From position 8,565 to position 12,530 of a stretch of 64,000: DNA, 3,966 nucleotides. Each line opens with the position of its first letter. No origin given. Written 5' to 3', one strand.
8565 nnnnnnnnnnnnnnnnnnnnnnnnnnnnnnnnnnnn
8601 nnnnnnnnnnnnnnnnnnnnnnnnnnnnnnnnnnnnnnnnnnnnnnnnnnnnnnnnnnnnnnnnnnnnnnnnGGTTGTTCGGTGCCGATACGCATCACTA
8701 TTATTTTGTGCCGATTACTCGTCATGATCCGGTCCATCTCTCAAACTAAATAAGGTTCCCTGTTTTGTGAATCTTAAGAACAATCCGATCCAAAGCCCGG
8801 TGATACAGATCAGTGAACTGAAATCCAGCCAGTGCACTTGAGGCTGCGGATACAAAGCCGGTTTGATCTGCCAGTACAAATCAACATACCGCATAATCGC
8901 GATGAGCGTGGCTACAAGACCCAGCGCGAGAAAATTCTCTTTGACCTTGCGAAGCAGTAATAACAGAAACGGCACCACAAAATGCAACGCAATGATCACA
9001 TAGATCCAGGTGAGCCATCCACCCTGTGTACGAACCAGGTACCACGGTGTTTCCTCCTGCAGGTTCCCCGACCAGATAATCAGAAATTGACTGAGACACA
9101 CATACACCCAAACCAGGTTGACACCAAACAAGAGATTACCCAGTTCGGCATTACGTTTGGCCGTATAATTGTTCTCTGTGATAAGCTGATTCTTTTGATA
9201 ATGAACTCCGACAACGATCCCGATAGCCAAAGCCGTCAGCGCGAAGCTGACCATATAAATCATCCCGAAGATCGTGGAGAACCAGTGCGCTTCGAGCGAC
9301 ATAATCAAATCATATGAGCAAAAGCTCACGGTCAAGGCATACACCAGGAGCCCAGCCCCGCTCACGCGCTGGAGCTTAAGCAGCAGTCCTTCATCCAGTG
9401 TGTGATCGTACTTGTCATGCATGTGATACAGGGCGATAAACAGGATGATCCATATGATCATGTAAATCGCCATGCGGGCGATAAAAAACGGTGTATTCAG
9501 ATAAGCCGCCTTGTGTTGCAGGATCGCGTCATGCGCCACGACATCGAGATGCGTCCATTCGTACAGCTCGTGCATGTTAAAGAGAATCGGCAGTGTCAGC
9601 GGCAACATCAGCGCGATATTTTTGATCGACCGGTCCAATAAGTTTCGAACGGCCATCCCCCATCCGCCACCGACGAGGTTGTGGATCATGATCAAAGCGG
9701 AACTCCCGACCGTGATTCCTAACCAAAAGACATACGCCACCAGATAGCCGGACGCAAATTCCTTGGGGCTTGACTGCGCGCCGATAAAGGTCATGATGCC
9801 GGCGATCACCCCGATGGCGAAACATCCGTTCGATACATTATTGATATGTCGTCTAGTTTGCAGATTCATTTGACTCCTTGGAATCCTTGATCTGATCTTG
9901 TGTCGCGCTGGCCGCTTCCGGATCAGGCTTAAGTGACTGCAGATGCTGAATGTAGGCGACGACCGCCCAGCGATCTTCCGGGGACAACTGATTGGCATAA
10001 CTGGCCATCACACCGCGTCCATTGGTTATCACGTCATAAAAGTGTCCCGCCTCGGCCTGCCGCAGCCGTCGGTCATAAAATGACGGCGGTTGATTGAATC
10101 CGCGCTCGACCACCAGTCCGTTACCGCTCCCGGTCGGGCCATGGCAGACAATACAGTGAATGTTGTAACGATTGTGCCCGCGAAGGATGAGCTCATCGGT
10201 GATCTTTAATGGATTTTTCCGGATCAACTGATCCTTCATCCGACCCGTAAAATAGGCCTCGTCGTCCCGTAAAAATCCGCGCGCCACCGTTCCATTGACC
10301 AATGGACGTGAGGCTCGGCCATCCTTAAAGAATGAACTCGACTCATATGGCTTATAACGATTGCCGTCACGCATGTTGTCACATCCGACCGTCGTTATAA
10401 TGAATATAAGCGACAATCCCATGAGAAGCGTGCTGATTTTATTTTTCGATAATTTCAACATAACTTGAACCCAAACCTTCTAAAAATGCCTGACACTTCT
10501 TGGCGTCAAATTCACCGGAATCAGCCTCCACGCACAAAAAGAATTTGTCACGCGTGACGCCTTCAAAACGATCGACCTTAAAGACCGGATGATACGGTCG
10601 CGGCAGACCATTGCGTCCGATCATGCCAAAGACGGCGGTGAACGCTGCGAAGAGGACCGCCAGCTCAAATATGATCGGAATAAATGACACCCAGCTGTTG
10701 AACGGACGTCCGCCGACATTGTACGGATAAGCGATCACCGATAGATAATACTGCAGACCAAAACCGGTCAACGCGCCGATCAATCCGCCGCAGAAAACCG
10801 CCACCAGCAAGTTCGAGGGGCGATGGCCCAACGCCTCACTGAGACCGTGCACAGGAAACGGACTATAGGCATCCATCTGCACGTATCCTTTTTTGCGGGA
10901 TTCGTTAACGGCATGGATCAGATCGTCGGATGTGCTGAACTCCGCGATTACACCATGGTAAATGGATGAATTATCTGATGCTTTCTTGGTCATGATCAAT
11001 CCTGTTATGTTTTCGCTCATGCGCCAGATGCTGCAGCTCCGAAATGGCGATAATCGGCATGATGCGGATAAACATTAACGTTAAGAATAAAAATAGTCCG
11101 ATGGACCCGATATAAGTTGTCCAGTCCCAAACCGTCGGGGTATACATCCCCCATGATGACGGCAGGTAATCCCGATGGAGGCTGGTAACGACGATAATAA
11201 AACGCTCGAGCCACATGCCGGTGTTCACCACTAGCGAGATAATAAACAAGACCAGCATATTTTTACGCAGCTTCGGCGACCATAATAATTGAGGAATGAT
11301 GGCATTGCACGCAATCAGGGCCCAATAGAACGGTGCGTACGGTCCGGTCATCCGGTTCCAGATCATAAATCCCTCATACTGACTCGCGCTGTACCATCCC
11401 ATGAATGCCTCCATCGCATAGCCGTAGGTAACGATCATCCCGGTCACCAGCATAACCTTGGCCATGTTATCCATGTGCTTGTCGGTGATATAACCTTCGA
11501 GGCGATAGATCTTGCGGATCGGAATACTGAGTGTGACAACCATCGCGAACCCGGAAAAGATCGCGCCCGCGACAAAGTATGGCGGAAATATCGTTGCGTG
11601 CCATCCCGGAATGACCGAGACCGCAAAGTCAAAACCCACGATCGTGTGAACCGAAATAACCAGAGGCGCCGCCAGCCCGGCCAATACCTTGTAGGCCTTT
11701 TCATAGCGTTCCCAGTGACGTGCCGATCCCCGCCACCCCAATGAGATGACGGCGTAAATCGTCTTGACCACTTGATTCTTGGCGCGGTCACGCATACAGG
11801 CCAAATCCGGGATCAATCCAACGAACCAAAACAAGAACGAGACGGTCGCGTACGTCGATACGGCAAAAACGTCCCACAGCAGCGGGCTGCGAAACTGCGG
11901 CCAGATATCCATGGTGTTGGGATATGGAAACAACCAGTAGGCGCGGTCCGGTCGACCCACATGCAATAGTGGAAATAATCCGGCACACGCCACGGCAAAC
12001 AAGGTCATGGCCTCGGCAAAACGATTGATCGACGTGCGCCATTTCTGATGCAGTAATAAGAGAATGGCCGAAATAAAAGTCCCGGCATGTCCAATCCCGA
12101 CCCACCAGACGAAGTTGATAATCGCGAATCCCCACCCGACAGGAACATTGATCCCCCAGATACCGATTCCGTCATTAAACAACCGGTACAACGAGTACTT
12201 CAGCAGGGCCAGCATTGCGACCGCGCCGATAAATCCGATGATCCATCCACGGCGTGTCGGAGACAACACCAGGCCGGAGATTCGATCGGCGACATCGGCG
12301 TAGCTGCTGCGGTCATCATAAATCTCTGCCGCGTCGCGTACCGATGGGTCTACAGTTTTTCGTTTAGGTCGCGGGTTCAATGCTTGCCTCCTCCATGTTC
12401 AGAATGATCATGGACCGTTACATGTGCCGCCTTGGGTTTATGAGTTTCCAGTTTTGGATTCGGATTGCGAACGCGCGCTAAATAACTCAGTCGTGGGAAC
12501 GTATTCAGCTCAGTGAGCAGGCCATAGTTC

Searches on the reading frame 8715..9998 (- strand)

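Call 6: search_protein_families(library=pfam, proteins=[window:8715-9998:-], max_evalue=0.1)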
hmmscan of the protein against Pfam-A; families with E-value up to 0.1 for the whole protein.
window:8715-9998:- (427 aa): 0 families

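Call 7: search_protein_families(library=ncbifam, proteins=[window:8715-9998:-], max_evalue=0.1)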
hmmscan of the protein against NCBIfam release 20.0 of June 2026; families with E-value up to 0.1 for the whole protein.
window:8715-9998:- (427 aa): 1 family
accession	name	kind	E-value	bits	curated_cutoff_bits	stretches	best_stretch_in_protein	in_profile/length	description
NF049927.1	CellDivInhibDicB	domain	0.089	12.7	100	0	54-72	9-27/62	cell division inhibition protein DicB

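Call 85: search_protein_families(library=ncbifam, proteins=[window:8715-9869:-], max_evalue=0.01)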
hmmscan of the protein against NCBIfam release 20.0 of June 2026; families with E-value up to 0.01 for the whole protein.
window:8715-9869:- (384 aa): 0 families

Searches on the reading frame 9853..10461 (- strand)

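Call 54: search_protein_families(library=pfam, proteins=[window:9853-10461:-], max_evalue=0.001)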
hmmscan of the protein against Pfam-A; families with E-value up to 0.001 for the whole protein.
window:9853-10461:- (202 aa): 2 families
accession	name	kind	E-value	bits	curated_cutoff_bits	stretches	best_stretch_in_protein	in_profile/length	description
PF13442.11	Cytochrome_CBB3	-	2e-13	50.9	27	1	93-171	4-68/68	Cytochrome C oxidase, cbb3-type, subunit III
PF00034.26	Cytochrom_C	-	2.9e-07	32.1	21.3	1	94-174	3-89/90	Cytochrome c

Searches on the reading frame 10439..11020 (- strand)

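Call 54: search_protein_families(library=pfam, proteins=[window:10439-11020:-], max_evalue=0.001)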
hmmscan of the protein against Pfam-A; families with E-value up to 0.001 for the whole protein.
window:10439-11020:- (193 aa): 1 family
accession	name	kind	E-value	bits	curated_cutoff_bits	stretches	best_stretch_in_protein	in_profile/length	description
PF11821.13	ActD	-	3.7e-65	219.2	25.7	1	23-189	2-169/170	Alternative complex III, ActD subunit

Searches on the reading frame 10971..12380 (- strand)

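Call 54: search_protein_families(library=pfam, proteins=[window:10971-12380:-], max_evalue=0.001)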
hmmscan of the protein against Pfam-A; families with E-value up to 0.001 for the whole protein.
window:10971-12380:- (469 aa): 1 family
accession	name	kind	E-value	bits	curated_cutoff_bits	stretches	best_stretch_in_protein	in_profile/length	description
PF03916.19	NrfD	-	2.7e-25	90.1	25.8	1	80-401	8-309/313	Polysulphide reductase, NrfD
